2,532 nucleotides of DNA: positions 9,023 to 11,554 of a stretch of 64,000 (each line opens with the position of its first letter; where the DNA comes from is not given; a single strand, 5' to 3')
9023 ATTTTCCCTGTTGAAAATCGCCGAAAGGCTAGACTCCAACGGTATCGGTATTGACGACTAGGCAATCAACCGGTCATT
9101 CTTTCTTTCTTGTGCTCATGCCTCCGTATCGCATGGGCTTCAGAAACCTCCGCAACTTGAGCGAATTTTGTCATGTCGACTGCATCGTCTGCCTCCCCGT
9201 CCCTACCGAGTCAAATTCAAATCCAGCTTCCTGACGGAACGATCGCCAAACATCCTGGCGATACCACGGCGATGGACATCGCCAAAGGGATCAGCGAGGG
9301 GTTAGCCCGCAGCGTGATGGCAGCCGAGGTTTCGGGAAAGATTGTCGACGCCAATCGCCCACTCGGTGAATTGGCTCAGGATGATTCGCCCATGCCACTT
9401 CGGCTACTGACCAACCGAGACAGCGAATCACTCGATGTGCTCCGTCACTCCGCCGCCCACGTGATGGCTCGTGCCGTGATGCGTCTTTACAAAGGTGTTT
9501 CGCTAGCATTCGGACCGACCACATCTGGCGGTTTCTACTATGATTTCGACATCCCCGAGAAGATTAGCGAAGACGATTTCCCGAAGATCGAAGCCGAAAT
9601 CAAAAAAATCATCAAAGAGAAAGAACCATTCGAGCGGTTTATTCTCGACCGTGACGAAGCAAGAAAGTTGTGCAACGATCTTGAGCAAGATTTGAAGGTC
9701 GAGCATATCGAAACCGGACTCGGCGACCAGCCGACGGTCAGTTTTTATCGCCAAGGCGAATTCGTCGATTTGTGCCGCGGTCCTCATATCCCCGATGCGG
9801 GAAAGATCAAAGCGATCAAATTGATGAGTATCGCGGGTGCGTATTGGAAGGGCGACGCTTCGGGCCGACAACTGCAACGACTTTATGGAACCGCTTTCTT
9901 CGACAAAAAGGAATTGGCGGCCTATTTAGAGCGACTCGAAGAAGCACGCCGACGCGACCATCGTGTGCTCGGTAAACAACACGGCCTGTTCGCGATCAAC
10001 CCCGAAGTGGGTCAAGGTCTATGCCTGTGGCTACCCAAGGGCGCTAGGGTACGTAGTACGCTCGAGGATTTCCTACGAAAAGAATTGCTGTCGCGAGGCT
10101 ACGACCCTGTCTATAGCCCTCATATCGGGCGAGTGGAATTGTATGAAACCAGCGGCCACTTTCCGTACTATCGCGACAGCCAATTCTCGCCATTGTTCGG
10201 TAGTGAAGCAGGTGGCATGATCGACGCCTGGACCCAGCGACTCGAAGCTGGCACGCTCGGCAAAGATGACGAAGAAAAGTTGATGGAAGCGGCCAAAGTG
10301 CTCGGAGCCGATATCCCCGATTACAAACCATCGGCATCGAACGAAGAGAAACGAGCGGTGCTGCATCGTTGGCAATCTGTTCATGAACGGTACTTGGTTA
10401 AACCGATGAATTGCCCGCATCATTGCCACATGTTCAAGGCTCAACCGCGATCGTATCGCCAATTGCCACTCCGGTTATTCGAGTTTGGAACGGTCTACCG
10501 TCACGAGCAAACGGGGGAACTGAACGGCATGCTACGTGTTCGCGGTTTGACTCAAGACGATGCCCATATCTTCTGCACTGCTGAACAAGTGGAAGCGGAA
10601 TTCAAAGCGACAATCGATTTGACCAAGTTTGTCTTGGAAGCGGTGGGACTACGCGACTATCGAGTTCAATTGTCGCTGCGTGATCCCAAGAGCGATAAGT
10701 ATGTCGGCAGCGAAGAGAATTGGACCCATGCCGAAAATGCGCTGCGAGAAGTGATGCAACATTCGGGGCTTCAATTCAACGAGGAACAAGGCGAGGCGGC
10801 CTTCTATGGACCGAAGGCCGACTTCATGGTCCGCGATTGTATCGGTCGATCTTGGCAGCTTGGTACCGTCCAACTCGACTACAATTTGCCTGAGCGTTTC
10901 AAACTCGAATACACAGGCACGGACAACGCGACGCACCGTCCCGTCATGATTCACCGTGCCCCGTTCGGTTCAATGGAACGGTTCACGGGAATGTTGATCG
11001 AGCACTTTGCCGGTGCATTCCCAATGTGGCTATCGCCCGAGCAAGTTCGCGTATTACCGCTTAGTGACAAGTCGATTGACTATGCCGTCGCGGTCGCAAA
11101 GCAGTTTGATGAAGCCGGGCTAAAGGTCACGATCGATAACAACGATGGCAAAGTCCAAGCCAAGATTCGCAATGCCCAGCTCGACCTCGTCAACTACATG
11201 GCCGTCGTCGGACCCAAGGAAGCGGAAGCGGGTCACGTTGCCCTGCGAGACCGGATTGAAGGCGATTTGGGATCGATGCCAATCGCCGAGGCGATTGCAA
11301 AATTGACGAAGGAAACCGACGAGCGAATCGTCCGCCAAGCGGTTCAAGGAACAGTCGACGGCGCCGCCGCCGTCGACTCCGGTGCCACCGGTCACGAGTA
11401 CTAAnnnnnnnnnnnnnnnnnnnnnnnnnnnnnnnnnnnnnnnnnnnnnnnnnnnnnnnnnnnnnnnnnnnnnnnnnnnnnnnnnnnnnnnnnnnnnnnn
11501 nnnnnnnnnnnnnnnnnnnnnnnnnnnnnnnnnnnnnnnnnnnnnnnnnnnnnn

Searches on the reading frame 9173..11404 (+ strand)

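Call 8: search_protein_families(library=ncbifam, proteins=[window:9173-11404:+], max_evalue=0.00001)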
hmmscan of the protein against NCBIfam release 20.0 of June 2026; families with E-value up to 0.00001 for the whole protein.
window:9173-11404:+ (743 aa): 11 families
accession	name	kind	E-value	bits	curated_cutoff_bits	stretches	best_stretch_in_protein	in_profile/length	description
TIGR00418.1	thrS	equivalog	6.4e-203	675.7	383.65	2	404-714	255-564/565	threonine--tRNA ligase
NF003068.0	PRK03991.1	equivalog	2.9e-56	191.1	484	1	404-721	280-598/613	threonine--tRNA ligase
NF006625.0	PRK09194.1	equivalog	1.8e-17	63.5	558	0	615-711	460-558/559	proline--tRNA ligase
TIGR00408.1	proS_fam_I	equivalog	1.2e-15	57.4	437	1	404-518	97-208/475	proline--tRNA ligase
NF008979.1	PRK12325.1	exception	4.9e-15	55.3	550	0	601-711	319-436/437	proline--tRNA ligase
NF011500.0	PRK14938.1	equivalog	2e-14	53.4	362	1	615-723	267-374/387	Ser-tRNA(Thr) hydrolase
TIGR00442.1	hisS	equivalog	1.5e-13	50.5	286.75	1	622-698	324-400/406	histidine--tRNA ligase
TIGR00409.1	proS_fam_II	equivalog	1.8e-09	37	306.7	0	420-493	117-190/568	proline--tRNA ligase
NF003211.1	PRK04173.1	equivalog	7e-08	31.7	312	0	428-503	185-259/454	glycine--tRNA ligase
TIGR02367.1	PylS_Cterm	equivalog_domain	2e-07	30.6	178.15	0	402-499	75-165/242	pyrrolysine--tRNA(Pyl) ligase large subunit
TIGR00389.1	glyS_dimeric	equivalog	4.1e-06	25.6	243.3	0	429-482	180-233/565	glycine--tRNA ligase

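Call 9: search_protein_families(library=pfam, proteins=[window:9173-11404:+], max_evalue=0.0001)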
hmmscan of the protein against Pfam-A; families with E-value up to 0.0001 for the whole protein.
window:9173-11404:+ (743 aa): 4 families
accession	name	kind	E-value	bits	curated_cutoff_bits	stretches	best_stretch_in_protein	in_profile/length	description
PF00587.30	tRNA-synt_2b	-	2.5e-46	158.4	29.3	1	404-612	8-179/179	tRNA synthetase class II core domain (G, H, P, S and T)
PF03129.25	HGTP_anticodon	-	1.6e-19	70.3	21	1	624-713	1-93/94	Anticodon binding domain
PF07973.19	tRNA_SAD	-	2.7e-14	53.3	24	1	189-238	1-44/44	Threonyl and Alanyl tRNA synthetase second additional domain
PF02824.27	TGS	-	3.2e-09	37.1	22.2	1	15-64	1-50/60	TGS domain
